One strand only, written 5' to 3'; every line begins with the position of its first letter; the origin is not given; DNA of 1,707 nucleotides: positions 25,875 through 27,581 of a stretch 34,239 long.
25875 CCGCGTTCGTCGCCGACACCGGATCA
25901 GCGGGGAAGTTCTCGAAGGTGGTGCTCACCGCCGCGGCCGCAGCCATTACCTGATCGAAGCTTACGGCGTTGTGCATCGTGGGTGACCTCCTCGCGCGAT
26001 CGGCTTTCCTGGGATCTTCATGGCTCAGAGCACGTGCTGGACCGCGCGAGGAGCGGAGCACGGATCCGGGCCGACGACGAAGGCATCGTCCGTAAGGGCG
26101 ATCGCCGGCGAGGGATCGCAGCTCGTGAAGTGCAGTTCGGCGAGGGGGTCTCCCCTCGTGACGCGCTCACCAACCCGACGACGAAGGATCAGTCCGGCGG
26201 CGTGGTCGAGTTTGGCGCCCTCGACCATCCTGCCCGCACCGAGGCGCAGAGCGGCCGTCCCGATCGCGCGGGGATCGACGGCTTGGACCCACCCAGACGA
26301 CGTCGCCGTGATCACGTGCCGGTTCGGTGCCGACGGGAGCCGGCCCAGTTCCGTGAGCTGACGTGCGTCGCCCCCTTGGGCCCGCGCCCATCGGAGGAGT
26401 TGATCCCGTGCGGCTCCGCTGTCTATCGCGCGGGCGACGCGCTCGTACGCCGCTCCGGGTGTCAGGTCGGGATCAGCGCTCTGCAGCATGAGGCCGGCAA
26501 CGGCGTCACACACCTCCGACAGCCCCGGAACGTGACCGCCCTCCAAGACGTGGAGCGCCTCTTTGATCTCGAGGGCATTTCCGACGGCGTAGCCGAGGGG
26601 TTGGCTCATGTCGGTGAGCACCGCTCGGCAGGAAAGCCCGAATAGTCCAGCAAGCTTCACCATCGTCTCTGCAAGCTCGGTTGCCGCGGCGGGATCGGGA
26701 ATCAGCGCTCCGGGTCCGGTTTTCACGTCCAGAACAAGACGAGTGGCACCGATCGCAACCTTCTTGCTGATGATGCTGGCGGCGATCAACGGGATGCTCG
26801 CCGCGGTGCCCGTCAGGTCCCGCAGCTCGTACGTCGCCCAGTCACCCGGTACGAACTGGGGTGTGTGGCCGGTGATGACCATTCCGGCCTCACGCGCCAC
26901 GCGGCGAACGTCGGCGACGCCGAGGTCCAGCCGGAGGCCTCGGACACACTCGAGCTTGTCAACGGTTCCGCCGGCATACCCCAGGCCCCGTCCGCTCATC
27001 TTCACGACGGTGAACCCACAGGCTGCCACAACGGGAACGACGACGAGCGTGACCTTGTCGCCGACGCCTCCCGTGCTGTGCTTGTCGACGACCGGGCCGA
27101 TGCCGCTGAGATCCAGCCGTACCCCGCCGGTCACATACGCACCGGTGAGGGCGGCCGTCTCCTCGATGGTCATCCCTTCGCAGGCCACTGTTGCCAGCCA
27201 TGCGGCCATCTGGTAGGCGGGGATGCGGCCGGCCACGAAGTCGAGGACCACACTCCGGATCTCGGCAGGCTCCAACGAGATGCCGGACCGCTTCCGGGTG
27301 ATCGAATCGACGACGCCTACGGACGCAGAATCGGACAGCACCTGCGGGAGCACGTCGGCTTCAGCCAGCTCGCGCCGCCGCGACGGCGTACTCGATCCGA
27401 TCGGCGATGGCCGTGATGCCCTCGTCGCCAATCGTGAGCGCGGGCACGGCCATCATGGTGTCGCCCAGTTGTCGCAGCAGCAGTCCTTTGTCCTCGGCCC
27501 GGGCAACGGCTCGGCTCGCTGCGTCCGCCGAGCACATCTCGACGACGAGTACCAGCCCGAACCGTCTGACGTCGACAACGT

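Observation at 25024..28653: Aminotransferase / nucleoside phosphorylase / Fe-2OG dioxygenase trio resembling the aminoribosyl cassette of uridine-derived antibiotics, embedded in an NRPS operon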

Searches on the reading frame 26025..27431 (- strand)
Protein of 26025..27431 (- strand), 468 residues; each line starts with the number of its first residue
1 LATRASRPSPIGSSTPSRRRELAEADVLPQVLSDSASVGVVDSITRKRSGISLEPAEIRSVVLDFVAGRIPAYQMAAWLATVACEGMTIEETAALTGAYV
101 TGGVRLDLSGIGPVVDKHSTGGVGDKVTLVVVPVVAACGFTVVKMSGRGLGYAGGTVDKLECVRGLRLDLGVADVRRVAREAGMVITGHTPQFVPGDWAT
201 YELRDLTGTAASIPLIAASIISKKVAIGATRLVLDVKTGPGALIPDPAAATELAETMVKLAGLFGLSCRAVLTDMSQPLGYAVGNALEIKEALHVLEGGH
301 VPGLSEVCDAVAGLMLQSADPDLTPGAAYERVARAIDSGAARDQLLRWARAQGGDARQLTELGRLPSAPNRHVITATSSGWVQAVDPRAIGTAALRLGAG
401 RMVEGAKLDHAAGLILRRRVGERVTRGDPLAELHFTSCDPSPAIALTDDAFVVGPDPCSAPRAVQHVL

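Call 4: search_protein_families(library=pfam, proteins=[window:26025-27431:-], max_evalue=0.001)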
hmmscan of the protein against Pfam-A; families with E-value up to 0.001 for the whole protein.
window:26025-27431:- (468 aa): 3 families
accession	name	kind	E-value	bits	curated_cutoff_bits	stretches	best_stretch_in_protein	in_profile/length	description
PF00591.27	Glycos_transf_3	-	7.5e-30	104.8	27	1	113-341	3-252/253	Glycosyl transferase family, a/b domain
PF07831.19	PYNP_C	-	3.6e-16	59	27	1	381-439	1-59/75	Pyrimidine nucleoside phosphorylase C-terminal domain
PF02885.22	Glycos_trans_3N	-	3.7e-14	52.7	26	1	42-99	2-59/63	Glycosyl transferase family, helical bundle domain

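Call 7: search_solved_structures(query=window:26025-27431:-, max_evalue=0.001)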
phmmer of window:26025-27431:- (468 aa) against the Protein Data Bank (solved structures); distinct sequences matched with E-value up to 0.001: 16.
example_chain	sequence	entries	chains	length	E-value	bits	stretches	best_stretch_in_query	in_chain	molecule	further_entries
1brw_A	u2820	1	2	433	6.2e-97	328.8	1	40-464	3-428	PROTEIN (PYRIMIDINE NUCLEOSIDE PHOSPHORYLASE)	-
7m7k_B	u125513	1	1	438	1.7e-91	310.8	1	41-434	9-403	Pyrimidine-nucleoside phosphorylase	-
3h5q_A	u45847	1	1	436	1.4e-86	294.7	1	38-458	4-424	Pyrimidine-nucleoside phosphorylase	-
5oln_A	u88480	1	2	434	4.8e-86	292.9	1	40-462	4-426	Pyrimidine-nucleoside phosphorylase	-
5ep8_A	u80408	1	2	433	1.1e-85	291.6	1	40-462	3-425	Pyrimidine-nucleoside phosphorylase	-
2dsj_A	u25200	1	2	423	1.2e-84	288.3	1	44-464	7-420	Pyrimidine-nucleoside (Thymidine) phosphorylase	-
2j0f_A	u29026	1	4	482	5.9e-68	233.3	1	42-437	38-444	THYMIDINE PHOSPHORYLASE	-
2wk5_A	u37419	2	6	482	4.9e-67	230.2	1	42-438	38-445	THYMIDINE PHOSPHORYLASE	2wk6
5ey3_A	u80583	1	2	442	5.9e-67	229.9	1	43-437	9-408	Thymidine phosphorylase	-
1azy_A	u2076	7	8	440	8.2e-67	229.5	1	43-435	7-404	THYMIDINE PHOSPHORYLASE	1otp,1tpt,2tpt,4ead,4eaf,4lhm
4x46_A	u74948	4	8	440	9.5e-67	229.3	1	43-437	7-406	Thymidine phosphorylase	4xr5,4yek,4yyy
1uou_A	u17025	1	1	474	1.1e-66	229.1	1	43-437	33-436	THYMIDINE PHOSPHORYLASE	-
4ga4_A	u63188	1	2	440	1.4e-48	169.4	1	44-435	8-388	Putative thymidine phosphorylase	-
4ga5_B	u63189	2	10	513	1.7e-48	169.1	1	41-435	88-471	Putative thymidine phosphorylase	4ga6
4gtn_A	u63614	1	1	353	5.6e-09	38.9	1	48-184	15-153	Anthranilate phosphoribosyltransferase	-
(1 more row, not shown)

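Call 24: find_homologous_proteins(query=window:26025-27320:-, max_evalue=1e-20)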
Query window:26025-27320:- (431 aa): 7996 proteins with E <= 1e-20 among 8000 candidates; the best 120 are listed.
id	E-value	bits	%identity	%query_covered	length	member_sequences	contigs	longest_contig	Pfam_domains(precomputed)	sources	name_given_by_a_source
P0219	2.9e-275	931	100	100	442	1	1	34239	PF07831.20,PF00591.28,PF02885.23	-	-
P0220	4.7e-172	591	66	98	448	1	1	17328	PF07831.20,PF00591.28,PF02885.23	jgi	jgi:pyrimidine-nucleoside phosphorylase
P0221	3.1e-168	578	67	96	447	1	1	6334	PF07831.20,PF00591.28,PF02885.23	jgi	jgi:pyrimidine-nucleoside phosphorylase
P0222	6.6e-163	561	65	100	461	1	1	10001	PF07831.20,PF00591.28,PF02885.23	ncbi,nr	ncbi:MAG TPA: thymidine phosphorylase [Pseudonocardiaceae bacterium]|nr:thymidine phosphorylase [Pse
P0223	1.7e-162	560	65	100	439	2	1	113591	PF07831.20,PF00591.28,PF02885.23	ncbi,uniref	ncbi:thymidine phosphorylase [Streptomyces sp. NPDC088812]|uniref:thymidine phosphorylase n=1 Tax=St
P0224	3.7e-157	542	63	98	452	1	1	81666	PF07831.20,PF00591.28,PF02885.23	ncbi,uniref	ncbi:thymidine phosphorylase [Streptomyces sp. NPDC094034]|uniref:thymidine phosphorylase n=1 Tax=St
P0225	1.6e-156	540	63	98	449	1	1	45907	PF07831.20,PF00591.28,PF02885.23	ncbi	-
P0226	2.5e-156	539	63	97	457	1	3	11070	PF07831.20,PF00591.28,PF02885.23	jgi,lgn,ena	-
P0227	1.0e-155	537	60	100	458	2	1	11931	PF07831.20,PF00591.28,PF02885.23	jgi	-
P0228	4.3e-155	535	67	92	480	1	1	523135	PF07831.20,PF00591.28,PF02885.23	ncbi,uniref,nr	ncbi:thymidine phosphorylase [Streptomyces hoynatensis]|uniref:Thymidine phosphorylase n=1 Tax=Strep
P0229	7.6e-155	534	62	100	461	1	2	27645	PF07831.20,PF00591.28,PF02885.23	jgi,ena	-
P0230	9.4e-154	531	62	98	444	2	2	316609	PF07831.20,PF10011.16,PF00591.28,PF02885.23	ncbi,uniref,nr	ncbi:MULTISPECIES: thymidine phosphorylase [unclassified Micromonospora]|uniref:thymidine phosphoryl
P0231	9.8e-154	531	61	100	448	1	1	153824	PF07831.20,PF00591.28,PF02885.23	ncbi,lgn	ncbi:thymidine phosphorylase [Nocardia takedensis]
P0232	4.1e-152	525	59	100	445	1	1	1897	PF07831.20,PF00591.28,PF02885.23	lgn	-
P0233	2.5e-151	523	61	100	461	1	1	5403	PF07831.20,PF00591.28,PF02885.23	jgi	jgi:pyrimidine-nucleoside phosphorylase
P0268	3.5e-138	479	57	96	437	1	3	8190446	PF07831.20,PF00591.28,PF02885.23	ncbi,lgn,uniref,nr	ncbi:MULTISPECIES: thymidine phosphorylase [Pseudofrankia]|uniref:thymidine phosphorylase n=1 Tax=Ps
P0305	2.9e-122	427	52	99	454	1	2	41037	PF07831.20,PF00591.28,PF02885.23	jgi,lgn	jgi:pyrimidine-nucleoside phosphorylase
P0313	1.8e-120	421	54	95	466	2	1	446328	PF07831.20,PF00591.28,PF02885.23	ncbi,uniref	ncbi:thymidine phosphorylase [Streptomyces cyaneofuscatus]|uniref:thymidine phosphorylase n=1 Tax=St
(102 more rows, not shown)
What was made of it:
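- On LipP/Mur26-type 5'-amino-5'-deoxyuridine phosphorylases: Identity is 51-58% to the enzymes of the muraymycin and sphaerimicin producers (call 24).
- Phosphorylase: 58% and 51% identity to the phosphorylases of the sphaerimicin and muraymycin producers (call 24).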

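Call 26: find_encoding_contigs(protein=P0313, flank=10000, max_places=1)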
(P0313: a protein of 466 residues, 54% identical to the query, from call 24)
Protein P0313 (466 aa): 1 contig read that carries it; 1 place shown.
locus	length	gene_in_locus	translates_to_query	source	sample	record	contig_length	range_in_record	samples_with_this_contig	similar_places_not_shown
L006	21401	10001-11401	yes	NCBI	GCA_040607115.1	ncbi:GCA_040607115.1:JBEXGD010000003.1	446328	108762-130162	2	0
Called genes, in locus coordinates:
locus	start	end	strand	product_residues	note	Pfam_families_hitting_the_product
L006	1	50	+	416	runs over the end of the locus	PF00464:SHMT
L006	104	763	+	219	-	PF00483:NTP_transferase (weak)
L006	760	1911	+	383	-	-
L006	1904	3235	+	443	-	PF00202:Aminotran_3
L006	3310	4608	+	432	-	PF00155:Aminotran_1_2 (weak)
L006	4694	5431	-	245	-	PF08003:Methyltransf_9 (weak), PF13489:Methyltransf_23, PF08241:Methyltransf_11, PF08242:Methyltransf_12 (weak), PF13649:Methyltransf_25, PF13847:Methyltransf_31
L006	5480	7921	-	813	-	PF00668:Condensation (faint), PF00501:AMP-binding, PF13193:AMP-binding_C, PF00550:PP-binding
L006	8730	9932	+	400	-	PF00155:Aminotran_1_2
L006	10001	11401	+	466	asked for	PF02885:Glycos_trans_3N, PF00591:Glycos_transf_3, PF07831:PYNP_C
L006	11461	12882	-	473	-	PF05787:PhoX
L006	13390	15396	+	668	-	PF02310:B12-binding (faint), PF04055:Radical_SAM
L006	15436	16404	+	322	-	PF00005:ABC_tran, PF13304:AAA_21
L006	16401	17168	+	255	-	PF01061:ABC2_membrane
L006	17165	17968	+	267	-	PF01061:ABC2_membrane, PF12698:ABC2_membrane_3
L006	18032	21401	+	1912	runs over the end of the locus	PF00109:ketoacyl-synt, PF02801:Ketoacyl-synt_C, PF16197:KAsynt_C_assoc, PF00698:Acyl_transf_1, PF08659:KR, PF21089:PKS_DH_N, PF14765:PS-DH, PF00550:PP-binding, +4 more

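Call 27: find_encoding_contigs(protein=P0268, flank=8000, max_places=1)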
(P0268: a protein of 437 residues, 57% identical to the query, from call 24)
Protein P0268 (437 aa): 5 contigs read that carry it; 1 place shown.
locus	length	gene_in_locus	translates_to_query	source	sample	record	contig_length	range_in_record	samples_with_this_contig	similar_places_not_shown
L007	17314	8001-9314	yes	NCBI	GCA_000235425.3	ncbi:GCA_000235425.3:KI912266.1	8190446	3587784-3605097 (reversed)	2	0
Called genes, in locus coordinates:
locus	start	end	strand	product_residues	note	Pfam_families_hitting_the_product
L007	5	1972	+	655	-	PF02705:K_trans, PF22776:K_trans_C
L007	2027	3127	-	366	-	-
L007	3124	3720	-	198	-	PF04542:Sigma70_r2 (weak), PF08281:Sigma70_r4_2, PF04545:Sigma70_r4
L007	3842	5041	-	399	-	PF00480:ROK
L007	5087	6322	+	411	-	PF07690:MFS_1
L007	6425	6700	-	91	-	-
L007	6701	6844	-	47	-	-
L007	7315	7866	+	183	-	-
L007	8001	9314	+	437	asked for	PF02885:Glycos_trans_3N, PF00591:Glycos_transf_3, PF07831:PYNP_C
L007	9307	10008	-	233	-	-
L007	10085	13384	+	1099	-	PF13374:TPR_10 (faint), PF13424:TPR_12 (faint), PF12770:CHAT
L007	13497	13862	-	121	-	PF20271:CATASP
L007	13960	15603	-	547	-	PF20269:CATRA-N, PF20270:CATRA-C, PF19955:EAD1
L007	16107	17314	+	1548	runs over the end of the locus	-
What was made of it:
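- The phosphorylase is 57% identical to non-cluster Pseudofrankia enzymes (calls 24, 27).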

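Call 30: find_encoding_contigs(protein=P0305, flank=10000, max_places=1)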
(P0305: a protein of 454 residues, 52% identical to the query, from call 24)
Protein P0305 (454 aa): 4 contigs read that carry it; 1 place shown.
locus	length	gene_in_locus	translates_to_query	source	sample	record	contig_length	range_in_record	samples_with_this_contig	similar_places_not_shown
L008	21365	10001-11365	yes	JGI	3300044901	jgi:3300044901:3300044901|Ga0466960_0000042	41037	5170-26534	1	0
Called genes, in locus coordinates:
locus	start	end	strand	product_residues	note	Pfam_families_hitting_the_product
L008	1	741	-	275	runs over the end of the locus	PF02668:TauD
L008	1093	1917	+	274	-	PF02668:TauD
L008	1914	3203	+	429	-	PF00464:SHMT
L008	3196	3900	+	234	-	-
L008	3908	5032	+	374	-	-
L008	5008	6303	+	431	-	PF00202:Aminotran_3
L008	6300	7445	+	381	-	PF02784:Orn_Arg_deC_N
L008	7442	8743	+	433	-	PF00155:Aminotran_1_2 (weak)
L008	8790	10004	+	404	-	PF00668:Condensation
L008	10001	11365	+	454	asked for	PF02885:Glycos_trans_3N, PF00591:Glycos_transf_3, PF07831:PYNP_C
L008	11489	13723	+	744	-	PF04738:Lant_dehydr_N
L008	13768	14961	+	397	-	PF05977:MFS_3, PF07690:MFS_1, PF05977:MFS_3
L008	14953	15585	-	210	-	-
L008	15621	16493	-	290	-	-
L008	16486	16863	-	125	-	-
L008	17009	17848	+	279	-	-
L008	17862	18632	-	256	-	PF00975:Thioesterase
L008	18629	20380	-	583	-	PF00501:AMP-binding, PF13193:AMP-binding_C (weak), PF00550:PP-binding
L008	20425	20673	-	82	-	PF00550:PP-binding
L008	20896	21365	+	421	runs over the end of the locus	PF00668:Condensation (faint)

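Call 39: search_protein_families(library=ncbifam, proteins=[window:26025-27320:-], max_evalue=0.0001)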
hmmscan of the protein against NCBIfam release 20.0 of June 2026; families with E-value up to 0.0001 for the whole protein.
window:26025-27320:- (431 aa): 9 families
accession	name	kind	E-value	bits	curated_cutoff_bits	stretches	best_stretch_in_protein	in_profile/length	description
TIGR02644.1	Y_phosphoryl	subfamily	2.3e-127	425.2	409.05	1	4-400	2-399/417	pyrimidine-nucleoside phosphorylase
NF004490.0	PRK05820.1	equivalog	8.2e-126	420.2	269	1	4-403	6-408/439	thymidine phosphorylase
NF004747.0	PRK06078.1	equivalog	1.8e-111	372.8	559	1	3-402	3-403/434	pyrimidine-nucleoside phosphorylase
TIGR02643.1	T_phosphoryl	equivalog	1.7e-94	317.2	570.7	1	7-403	7-408/437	thymidine phosphorylase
NF003338.0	PRK04350.1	subfamily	5.1e-69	233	434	1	5-399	94-474/502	thymidine phosphorylase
TIGR02645.1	ARCH_P_rylase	hypoth_equivalog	4.2e-64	216.8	434.6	1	5-398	88-470/493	putative thymidine phosphorylase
TIGR03327.1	AMP_phos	equivalog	2.2e-63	214.5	535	1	4-397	88-470/500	AMP phosphorylase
TIGR01245.1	trpD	equivalog_domain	5.2e-09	35.8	199.05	1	15-158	9-153/330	anthranilate phosphoribosyltransferase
NF011201.0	PRK14607.1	equivalog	5.4e-07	28.7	670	1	5-148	197-341/534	bifunctional anthranilate synthase component II/anthranilate phosphoribosyltransferase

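Call 52: search_solved_structures(query=window:26025-27353:-, max_evalue=1e-95, show_alignments=1)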
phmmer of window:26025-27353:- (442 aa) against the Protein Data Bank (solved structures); distinct sequences matched with E-value up to 1e-95: 1.
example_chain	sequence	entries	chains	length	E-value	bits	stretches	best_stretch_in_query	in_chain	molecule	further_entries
1brw_A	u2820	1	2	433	5.3e-97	328.9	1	14-438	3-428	PROTEIN (PYRIMIDINE NUCLEOSIDE PHOSPHORYLASE)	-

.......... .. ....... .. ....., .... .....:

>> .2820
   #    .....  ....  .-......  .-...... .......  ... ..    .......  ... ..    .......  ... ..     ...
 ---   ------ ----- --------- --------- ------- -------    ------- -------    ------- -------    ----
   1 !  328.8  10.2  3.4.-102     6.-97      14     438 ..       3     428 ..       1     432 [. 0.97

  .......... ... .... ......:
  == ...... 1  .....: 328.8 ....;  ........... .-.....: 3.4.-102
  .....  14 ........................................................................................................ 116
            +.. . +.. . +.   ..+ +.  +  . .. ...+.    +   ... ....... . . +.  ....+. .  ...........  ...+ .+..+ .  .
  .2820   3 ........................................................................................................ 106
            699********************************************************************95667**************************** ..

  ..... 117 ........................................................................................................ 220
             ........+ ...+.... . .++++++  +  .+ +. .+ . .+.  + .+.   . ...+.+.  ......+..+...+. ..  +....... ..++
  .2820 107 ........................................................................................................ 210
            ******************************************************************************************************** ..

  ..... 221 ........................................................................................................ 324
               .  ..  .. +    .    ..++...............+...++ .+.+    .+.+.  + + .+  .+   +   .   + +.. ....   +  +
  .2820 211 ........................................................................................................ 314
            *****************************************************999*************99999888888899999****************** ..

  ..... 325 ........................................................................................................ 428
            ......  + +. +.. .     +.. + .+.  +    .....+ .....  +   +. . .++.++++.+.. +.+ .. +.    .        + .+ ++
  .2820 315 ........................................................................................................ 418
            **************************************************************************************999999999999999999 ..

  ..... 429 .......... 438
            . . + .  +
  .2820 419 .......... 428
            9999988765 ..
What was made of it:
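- On LipP/Mur26-type 5'-amino-5'-deoxyuridine phosphorylases: Alignment to 1BRW (call 52).
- Closest known: Housekeeping pyrimidine-nucleoside/thymidine phosphorylase. Same: It scores 329 bits to Geobacillus PyNP (calls 7, 52) and is 57% identical to Pseudofrankia enzymes in a non-cluster context (calls 24, 27).
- Catalytic motifs are intact (call 52).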
